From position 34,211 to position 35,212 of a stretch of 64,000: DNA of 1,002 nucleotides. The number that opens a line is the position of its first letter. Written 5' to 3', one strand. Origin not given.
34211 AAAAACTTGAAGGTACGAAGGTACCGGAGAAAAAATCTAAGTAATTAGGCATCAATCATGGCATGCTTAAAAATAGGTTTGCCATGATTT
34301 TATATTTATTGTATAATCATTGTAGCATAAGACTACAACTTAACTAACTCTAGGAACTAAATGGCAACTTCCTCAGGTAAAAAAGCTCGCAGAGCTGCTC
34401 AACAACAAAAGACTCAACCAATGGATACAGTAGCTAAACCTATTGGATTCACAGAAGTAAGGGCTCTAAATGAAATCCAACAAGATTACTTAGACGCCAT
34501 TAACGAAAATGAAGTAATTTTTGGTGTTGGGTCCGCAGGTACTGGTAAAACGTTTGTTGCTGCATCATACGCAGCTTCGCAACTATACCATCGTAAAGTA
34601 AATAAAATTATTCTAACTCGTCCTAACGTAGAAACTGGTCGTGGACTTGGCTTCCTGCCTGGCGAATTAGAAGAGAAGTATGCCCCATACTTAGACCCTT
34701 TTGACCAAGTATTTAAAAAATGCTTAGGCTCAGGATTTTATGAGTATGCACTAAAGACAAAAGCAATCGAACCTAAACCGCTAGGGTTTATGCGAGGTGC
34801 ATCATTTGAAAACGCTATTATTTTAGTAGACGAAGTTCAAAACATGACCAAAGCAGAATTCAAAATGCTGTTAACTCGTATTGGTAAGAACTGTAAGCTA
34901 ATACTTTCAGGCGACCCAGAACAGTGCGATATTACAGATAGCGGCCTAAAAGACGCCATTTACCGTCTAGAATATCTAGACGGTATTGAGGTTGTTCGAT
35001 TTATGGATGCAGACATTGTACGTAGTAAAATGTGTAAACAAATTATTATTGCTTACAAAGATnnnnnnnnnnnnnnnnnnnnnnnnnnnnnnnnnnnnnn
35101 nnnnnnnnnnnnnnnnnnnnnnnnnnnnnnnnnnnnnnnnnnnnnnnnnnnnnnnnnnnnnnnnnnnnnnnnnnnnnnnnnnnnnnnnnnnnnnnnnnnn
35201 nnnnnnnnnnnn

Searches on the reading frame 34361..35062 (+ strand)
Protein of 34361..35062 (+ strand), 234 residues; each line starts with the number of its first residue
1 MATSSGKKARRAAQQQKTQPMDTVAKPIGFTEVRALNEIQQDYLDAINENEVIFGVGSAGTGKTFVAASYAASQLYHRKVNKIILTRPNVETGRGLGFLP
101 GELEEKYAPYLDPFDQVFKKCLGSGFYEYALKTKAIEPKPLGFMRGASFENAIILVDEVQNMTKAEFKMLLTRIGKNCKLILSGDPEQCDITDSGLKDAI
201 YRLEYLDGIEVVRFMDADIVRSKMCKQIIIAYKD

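Call 74: search_protein_families(library=phrogs, proteins=[window:34361-35062:+], max_evalue=0.00001)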
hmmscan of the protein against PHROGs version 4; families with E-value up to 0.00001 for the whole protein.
window:34361-35062:+ (234 aa): 6 families
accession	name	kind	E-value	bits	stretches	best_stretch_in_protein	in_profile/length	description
phrog_170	-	other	1.1e-76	259.4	1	9-233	48-278/323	PhoH-like phosphate starvation-inducible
phrog_2765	-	other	2.3e-39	136.5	1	28-225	227-436/443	PhoH-like phosphate starvation-inducible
phrog_32482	-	other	7.6e-19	68.8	1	49-230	396-581/589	PhoH-like phosphate starvation-inducible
phrog_325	-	DNA, RNA and nucleotide metabolism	3.3e-07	30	0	32-69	467-509/986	Dda-like helicase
phrog_4412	-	DNA, RNA and nucleotide metabolism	2.5e-06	27.1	0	10-68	305-363/743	exonuclease V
phrog_2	-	head and packaging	4e-06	26.9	1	39-186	269-402/807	terminase large subunit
